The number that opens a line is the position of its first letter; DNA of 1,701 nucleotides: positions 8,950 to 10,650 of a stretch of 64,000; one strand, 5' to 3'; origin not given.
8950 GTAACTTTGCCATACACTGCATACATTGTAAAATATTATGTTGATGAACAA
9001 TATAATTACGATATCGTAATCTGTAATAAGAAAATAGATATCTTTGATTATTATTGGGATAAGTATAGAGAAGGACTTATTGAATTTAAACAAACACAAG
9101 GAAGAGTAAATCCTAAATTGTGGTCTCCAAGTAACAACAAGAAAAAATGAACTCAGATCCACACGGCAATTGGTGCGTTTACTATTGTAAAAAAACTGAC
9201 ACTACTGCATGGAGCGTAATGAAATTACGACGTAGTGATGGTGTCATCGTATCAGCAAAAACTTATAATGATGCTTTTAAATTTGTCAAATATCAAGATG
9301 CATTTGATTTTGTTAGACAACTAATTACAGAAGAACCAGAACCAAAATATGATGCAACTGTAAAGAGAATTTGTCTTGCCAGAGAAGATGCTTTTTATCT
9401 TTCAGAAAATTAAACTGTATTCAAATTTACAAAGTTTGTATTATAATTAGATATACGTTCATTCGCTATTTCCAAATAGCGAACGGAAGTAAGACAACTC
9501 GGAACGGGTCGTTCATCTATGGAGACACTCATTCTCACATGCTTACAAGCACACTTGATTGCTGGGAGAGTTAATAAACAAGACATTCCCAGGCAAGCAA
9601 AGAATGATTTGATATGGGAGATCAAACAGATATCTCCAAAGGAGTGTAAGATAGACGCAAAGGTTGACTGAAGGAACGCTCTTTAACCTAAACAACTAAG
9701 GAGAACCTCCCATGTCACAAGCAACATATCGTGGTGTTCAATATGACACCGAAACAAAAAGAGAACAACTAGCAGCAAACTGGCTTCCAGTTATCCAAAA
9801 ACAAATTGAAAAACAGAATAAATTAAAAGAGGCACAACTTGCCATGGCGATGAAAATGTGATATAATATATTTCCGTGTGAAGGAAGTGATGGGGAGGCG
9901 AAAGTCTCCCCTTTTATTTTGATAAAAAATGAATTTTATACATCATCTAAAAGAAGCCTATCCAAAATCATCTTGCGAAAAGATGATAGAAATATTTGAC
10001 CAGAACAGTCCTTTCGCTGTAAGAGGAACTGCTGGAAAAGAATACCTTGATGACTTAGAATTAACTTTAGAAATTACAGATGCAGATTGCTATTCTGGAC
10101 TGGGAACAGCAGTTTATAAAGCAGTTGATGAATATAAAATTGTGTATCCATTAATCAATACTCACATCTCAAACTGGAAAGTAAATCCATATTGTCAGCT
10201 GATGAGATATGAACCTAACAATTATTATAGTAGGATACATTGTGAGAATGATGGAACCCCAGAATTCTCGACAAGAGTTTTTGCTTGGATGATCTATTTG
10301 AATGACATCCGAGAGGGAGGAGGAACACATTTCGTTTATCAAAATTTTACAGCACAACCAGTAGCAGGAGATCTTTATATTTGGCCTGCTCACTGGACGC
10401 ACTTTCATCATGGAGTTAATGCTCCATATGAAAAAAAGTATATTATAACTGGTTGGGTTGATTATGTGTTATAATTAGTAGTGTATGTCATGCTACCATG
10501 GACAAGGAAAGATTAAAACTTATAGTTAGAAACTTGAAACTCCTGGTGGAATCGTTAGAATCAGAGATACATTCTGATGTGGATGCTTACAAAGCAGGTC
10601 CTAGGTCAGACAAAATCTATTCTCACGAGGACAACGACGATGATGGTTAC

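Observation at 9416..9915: Complete host-style nitrogen-sensing cassette in a phage: NtcA box, glutamine riboswitch and YRG peptide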

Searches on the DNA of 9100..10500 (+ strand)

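Call 4: search_rna_families(source=window, start=9300, end=10000, threshold=evalue, max_evalue=10, show_alignments=8)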
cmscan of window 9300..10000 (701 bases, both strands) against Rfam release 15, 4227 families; matches with E-value up to 10: 7.
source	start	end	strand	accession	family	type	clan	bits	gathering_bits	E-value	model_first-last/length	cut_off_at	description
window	9454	9510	+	RF01739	Glutamine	Cis-reg; riboswitch;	-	34.4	35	1.3e-05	1-53/53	no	Glutamine riboswitch aptamer (glnA leader)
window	9303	9350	-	RF04332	Plastid-rpoB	Cis-reg;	-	18.8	45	1.1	1-49/49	no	Plastid-rpoB 5UTR RNA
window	9882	9959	+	RF00300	snoZ221_snoR21b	Gene; snRNA; snoRNA; CD-box;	-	18.6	44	0.4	1-91/91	no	Small nucleolar RNA Z221/R21b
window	9347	9408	+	RF01513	Afu_335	Gene; snRNA; snoRNA; CD-box;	-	17.2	50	1.9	44-96/96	no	A. fumigatus snoRNA Afu_335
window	9512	9656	+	RF02157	NPPA-AS1_2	Gene; lncRNA;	-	16.1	60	5.9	1-150/150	no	NPPA antisense RNA 1 conserved region 2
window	9840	9879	+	RF00321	snoZ247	Gene; snRNA; snoRNA; CD-box;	-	16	38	2.5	1-139/139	no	Small nucleolar RNA Z247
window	9822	9919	+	RF02274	AniS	Gene;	-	15.3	50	8.8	1-106/106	no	AniS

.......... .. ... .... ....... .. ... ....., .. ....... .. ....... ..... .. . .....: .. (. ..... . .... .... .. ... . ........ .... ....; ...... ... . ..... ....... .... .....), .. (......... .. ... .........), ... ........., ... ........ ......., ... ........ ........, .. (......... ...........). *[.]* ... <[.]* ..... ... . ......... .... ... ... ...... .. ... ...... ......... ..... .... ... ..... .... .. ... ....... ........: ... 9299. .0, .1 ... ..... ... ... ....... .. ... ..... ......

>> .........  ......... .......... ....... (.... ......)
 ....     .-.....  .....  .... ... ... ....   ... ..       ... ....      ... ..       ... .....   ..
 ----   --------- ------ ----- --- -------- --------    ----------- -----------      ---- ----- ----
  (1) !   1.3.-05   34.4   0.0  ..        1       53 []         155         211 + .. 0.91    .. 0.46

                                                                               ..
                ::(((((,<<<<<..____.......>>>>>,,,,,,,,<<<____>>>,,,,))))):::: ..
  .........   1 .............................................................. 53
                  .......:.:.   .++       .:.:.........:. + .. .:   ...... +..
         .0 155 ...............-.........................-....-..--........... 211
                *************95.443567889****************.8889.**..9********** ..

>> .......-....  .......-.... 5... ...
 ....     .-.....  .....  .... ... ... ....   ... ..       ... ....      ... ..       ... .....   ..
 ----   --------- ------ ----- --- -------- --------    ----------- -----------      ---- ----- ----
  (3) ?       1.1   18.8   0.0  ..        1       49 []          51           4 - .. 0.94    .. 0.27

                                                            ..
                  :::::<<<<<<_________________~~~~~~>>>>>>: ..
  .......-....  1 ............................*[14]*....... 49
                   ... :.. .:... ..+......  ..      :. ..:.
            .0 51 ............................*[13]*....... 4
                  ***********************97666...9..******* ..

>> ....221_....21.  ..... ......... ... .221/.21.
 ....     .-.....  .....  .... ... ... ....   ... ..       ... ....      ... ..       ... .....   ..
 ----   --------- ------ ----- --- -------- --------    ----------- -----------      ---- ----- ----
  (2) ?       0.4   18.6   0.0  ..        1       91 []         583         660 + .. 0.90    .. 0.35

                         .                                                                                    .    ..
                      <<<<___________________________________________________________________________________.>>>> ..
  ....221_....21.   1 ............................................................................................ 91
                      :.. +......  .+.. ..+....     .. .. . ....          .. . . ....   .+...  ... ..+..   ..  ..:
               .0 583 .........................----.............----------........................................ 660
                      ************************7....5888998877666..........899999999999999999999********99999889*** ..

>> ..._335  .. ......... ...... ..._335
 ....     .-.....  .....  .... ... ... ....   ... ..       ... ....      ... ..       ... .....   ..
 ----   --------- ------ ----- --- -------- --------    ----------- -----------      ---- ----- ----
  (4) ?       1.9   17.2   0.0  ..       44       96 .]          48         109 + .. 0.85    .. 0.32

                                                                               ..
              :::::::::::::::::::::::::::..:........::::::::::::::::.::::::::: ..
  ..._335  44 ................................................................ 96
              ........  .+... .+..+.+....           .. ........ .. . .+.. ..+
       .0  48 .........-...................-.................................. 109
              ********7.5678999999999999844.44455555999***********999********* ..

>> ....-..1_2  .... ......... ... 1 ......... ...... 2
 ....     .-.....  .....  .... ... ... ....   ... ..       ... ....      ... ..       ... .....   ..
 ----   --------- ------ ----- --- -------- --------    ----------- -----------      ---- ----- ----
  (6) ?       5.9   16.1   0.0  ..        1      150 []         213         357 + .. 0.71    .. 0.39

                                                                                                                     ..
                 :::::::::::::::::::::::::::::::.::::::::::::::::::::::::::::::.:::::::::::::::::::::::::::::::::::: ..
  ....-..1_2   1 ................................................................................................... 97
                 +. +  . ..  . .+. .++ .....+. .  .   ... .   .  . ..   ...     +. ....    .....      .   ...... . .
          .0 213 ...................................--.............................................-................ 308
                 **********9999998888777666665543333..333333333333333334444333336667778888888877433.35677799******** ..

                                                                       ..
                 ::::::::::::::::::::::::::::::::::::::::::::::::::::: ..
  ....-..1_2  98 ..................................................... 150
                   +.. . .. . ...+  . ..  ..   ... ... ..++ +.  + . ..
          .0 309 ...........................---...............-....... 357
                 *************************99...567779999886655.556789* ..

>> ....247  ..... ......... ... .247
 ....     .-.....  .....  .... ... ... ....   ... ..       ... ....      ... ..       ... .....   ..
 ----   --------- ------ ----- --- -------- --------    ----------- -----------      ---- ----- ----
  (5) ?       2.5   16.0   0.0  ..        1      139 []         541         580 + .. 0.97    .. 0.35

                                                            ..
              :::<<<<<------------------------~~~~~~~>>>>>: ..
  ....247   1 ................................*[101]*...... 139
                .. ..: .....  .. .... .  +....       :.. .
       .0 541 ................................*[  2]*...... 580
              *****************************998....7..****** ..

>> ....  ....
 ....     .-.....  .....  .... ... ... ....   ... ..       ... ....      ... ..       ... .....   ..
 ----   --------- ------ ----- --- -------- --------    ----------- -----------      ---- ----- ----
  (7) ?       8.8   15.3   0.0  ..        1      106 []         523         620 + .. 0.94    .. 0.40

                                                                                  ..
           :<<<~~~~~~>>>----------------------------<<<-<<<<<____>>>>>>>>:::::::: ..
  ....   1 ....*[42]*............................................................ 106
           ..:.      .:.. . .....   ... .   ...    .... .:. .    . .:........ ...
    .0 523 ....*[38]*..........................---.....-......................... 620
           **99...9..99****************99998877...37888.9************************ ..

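Call 7: search_dna_similar(query=window:9100-10500:+, collection=phages, mode=distant, max_rows=40)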
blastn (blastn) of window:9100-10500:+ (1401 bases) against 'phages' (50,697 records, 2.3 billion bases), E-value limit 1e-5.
Records with a match: 24; places in all: 24; records where one place covers at least 80% of the query: 0.
Best place of each record, by identity: 60-80% 24.
By first word of the organism name: Synechococcus 18; Prochlorococcus 4; Marine 2.
By host as written in the record: - 13; Synechococcus sp. 2; Synechococcus sp. MW02 2; Synechococcus sp. KCZYC6 2; Prochlorococcus sp. MIT9515 2; Prochlorococcus sp. NATL1A 2; Synechococcus sp. CB0101 1.
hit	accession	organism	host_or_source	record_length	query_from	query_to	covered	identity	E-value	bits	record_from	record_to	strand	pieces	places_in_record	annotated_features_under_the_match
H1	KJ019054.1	Synechococcus phage ACG-2014e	-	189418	1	363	26%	65.6%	6e-12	80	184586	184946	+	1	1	hypothetical protein (x2)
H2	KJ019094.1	Synechococcus phage ACG-2014e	-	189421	1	363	26%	65.6%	6e-12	80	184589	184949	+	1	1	hypothetical protein (x2)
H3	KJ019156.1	Synechococcus phage ACG-2014e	-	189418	1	363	26%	65.6%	6e-12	80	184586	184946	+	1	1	hypothetical protein (x2)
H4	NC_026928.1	Synechococcus phage ACG-2014e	-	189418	1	363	26%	65.6%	6e-12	80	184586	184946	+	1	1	hypothetical protein (x2)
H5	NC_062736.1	Synechococcus phage ACG-2014e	-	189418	1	363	26%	65.6%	6e-12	80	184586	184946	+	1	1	hypothetical protein (x2)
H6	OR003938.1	Synechococcus phage DSL-LC03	Synechococcus sp.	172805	356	657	22%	77.8%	1e-58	234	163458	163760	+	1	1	hypothetical protein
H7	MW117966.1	Synechococcus phage S-H9-1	Synechococcus sp. MW02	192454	10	321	22%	68.4%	1e-21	112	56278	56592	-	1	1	hypothetical protein (x2)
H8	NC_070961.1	Synechococcus phage S-H9-1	Synechococcus sp. MW02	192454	10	321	22%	68.4%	1e-21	112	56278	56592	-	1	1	hypothetical protein (x2)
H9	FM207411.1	Synechococcus phage S-RSM4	-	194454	33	321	21%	72.8%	2e-36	160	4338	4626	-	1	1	hypothetical cyanophage protein (x2)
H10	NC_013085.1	Synechococcus phage S-RSM4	-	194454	33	321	21%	72.8%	2e-36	160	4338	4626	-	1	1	hypothetical cyanophage protein (x2)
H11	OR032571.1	Synechococcus phage DSL-LC02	Synechococcus sp.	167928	384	650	19%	78.5%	9e-54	217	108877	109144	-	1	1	hypothetical protein (x2)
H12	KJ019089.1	Synechococcus phage ACG-2014j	-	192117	1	310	22%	66.7%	6e-12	79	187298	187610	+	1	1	hypothetical protein (x2)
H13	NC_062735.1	Synechococcus phage ACG-2014j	-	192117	1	310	22%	66.7%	6e-12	79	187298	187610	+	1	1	hypothetical protein (x2)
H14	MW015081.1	Synechococcus phage S-SRM01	Synechococcus sp. KCZYC6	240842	384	654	19%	75.3%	1e-39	171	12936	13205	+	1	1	hypothetical protein (x2)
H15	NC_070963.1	Synechococcus phage S-SRM01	Synechococcus sp. KCZYC6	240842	384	654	19%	75.3%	1e-39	171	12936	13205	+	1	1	hypothetical protein (x2)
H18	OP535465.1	Synechococcus phage S-CREM1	Synechococcus sp. CB0101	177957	556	755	14%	75.0%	4e-27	130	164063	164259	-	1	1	hypothetical protein | riboswitch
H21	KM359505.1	Prochlorococcus phage P-TIM68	Prochlorococcus sp. MIT9515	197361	554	654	7%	74.8%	2e-6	62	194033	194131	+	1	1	hypothetical protein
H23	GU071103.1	Prochlorococcus phage P-SSM7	Prochlorococcus sp. NATL1A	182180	555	650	7%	75.3%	2e-6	61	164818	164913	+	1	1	hypothetical protein (x2)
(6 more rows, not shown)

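Call 9: get_annotated_region(hit=H6, flank=1200)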
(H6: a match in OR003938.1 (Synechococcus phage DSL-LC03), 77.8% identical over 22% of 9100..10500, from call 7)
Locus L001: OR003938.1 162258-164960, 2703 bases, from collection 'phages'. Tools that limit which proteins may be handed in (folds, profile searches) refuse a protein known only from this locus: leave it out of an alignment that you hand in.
description: Synechococcus phage DSL-LC03, complete genome.
organism: Synechococcus phage DSL-LC03 (NCBI taxid 3058961)
taxonomy: Viruses; Duplodnaviria; Heunggongvirae; Uroviricota; Caudoviricetes; Kyanoviridae
host: Synechococcus sp.; source: water sample of Dishui Lake; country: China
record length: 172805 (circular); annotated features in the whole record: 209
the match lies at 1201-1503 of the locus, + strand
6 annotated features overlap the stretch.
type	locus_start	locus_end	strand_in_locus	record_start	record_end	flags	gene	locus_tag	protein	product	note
CDS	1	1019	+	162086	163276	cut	-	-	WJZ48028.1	ribonucleoside diphosphate reductase small subunit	-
CDS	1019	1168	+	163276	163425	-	-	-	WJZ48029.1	hypothetical protein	-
CDS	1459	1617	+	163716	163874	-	-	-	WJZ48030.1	hypothetical protein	-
CDS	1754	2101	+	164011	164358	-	-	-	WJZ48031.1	RusA-like Holliday junction resolvase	-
CDS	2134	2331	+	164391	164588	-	-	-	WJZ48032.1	hypothetical protein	-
CDS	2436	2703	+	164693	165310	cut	-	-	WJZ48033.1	tail tip lysozyme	-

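Call 10: get_annotated_region(hit=H11, flank=1200)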
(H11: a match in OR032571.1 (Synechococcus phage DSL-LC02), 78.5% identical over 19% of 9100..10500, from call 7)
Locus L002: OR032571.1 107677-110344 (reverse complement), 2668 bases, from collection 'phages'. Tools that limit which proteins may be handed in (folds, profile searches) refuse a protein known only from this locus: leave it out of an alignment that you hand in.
description: Synechococcus phage DSL-LC02, complete genome.
organism: Synechococcus phage DSL-LC02 (NCBI taxid 3058947)
taxonomy: Viruses; Duplodnaviria; Heunggongvirae; Uroviricota; Caudoviricetes; Kyanoviridae
host: Synechococcus sp.; source: water sample of Dishui Lake; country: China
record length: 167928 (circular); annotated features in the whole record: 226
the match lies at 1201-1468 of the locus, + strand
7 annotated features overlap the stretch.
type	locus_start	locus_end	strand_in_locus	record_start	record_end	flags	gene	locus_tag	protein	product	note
CDS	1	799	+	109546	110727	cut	-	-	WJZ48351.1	ribonucleotide-diphosphate reductase subunit beta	-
CDS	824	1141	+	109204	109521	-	-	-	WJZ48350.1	hypothetical protein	-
CDS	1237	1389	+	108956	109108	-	-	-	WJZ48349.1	hypothetical protein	-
CDS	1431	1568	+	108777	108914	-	-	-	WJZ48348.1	hypothetical protein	-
CDS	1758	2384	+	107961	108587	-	-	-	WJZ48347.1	hypothetical protein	-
CDS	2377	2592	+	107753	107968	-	-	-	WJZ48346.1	hypothetical protein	-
CDS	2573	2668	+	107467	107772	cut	-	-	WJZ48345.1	RusA-like Holliday junction resolvase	-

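Call 11: get_annotated_region(hit=H14, flank=1200)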
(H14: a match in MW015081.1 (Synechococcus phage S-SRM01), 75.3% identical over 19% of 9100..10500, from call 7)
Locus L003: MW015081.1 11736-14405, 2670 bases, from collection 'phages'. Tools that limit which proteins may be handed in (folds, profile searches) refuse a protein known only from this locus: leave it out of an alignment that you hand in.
description: Synechococcus phage S-SRM01, complete genome.
organism: Synechococcus phage S-SRM01 (NCBI taxid 2781608)
taxonomy: Viruses; Duplodnaviria; Heunggongvirae; Uroviricota; Caudoviricetes; Kyanoviridae; Serangoonvirus; Serangoonvirus essarone
host: Synechococcus sp. KCZYC6; source: Serangoon Reservoir; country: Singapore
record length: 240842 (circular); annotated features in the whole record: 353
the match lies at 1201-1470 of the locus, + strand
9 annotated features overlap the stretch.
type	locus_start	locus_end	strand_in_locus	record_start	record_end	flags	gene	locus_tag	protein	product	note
CDS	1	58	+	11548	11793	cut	-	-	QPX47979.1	DUF2973 domain-containing protein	-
CDS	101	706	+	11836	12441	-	-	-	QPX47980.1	hypothetical protein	-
CDS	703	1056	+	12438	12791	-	-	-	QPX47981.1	hypothetical protein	-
CDS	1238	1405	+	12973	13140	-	-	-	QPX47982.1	hypothetical protein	-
CDS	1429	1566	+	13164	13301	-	-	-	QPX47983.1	hypothetical protein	-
CDS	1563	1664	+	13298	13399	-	-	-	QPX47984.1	hypothetical protein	-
CDS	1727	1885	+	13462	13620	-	-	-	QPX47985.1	hypothetical protein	-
CDS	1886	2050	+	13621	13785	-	-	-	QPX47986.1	hypothetical protein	-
CDS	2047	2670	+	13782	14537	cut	-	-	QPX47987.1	thymidylate synthase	-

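Call 12: get_annotated_region(hit=H18, flank=1200)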
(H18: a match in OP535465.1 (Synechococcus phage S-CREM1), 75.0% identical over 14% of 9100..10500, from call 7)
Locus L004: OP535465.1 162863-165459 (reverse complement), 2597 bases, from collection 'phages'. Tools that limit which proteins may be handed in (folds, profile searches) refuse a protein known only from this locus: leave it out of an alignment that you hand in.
description: Synechococcus phage S-CREM1, complete genome.
organism: Synechococcus phage S-CREM1 (NCBI taxid 2982919)
taxonomy: Viruses; Duplodnaviria; Heunggongvirae; Uroviricota; Caudoviricetes; Kyanoviridae
host: Synechococcus sp. CB0101; source: -; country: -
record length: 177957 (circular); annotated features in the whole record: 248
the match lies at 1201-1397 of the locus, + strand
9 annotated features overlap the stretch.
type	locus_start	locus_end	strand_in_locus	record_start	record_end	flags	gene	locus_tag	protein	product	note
CDS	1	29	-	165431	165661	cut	-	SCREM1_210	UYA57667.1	transcriptional repressor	Arc transcriptional repressor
CDS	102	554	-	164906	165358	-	-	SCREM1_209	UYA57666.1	heat shock protein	heat shock protein; molecular chaperone IbpA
CDS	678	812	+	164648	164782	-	-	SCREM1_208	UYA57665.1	hypothetical protein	-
CDS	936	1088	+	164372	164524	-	-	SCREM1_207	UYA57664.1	hypothetical protein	-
regulatory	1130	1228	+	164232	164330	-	-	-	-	riboswitch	glnA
CDS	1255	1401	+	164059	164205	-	-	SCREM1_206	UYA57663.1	hypothetical protein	-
CDS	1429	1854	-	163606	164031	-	-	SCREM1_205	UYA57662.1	translation repressor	-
CDS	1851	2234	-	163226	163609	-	-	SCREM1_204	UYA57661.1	clamp loader small subunit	-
CDS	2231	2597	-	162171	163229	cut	-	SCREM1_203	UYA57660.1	iron-binding protein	-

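Call 13: get_annotated_region(hit=H21, flank=1200)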
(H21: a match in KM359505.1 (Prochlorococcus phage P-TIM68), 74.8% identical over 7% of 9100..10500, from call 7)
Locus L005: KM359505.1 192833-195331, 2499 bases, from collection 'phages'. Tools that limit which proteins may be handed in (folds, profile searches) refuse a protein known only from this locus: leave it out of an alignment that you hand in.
description: Prochlorococcus phage P-TIM68, complete genome.
organism: Prochlorococcus phage P-TIM68 (NCBI taxid 1542477)
taxonomy: Viruses; Duplodnaviria; Heunggongvirae; Uroviricota; Caudoviricetes; Kyanoviridae; Haifavirus; Haifavirus tim68
host: Prochlorococcus sp. MIT9515; source: -; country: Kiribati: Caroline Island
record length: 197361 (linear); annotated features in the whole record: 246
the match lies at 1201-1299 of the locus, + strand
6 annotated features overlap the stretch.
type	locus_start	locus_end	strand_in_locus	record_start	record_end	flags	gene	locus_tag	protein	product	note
CDS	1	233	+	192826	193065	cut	-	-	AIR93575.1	hypothetical protein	-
CDS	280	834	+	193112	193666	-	-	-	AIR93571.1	hypothetical protein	-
CDS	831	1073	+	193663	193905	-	-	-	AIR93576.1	hypothetical protein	-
CDS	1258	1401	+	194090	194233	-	-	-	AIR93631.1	hypothetical protein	-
CDS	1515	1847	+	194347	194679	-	-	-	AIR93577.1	hypothetical protein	-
CDS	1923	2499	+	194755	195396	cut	-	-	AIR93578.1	putative thymidylate synthetase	-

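Call 14: get_annotated_region(hit=H23, flank=1200)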
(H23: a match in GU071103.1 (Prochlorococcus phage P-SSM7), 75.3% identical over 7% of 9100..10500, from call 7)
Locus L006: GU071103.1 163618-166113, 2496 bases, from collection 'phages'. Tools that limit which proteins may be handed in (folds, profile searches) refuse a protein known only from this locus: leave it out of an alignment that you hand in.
description: Prochlorococcus phage P-SSM7, complete genome.
organism: Prochlorococcus phage P-SSM7 (NCBI taxid 445688)
taxonomy: Viruses; Duplodnaviria; Heunggongvirae; Uroviricota; Caudoviricetes; Kyanoviridae; Palaemonvirus; Palaemonvirus pssm7
host: Prochlorococcus sp. NATL1A; source: -; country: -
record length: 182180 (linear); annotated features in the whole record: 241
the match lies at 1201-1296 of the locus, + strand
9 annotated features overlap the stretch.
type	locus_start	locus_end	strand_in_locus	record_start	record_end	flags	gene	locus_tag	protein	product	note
CDS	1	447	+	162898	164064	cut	nrdB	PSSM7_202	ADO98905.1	ribonucleotide reductase class Ia beta subunit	T4-LIKE GC: 204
CDS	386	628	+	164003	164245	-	-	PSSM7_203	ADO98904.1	hypothetical protein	T4-LIKE GC: 659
CDS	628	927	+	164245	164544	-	-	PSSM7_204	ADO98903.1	hypothetical protein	T4-LIKE GC: 716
CDS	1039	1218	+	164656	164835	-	-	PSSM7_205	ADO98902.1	hypothetical protein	T4-LIKE GC: 430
CDS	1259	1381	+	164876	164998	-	-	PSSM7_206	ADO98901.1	hypothetical protein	T4-LIKE GC: 542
CDS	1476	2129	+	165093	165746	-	talC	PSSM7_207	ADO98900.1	transaldolase-like protein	T4-LIKE GC: 239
CDS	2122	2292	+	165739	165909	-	-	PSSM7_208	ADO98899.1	hypothetical protein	T4-LIKE GC: 278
CDS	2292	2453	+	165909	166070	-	-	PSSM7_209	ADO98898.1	hypothetical protein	T4-LIKE GC: 433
CDS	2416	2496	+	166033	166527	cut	-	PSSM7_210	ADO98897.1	NAD synthetase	T4-LIKE GC: 213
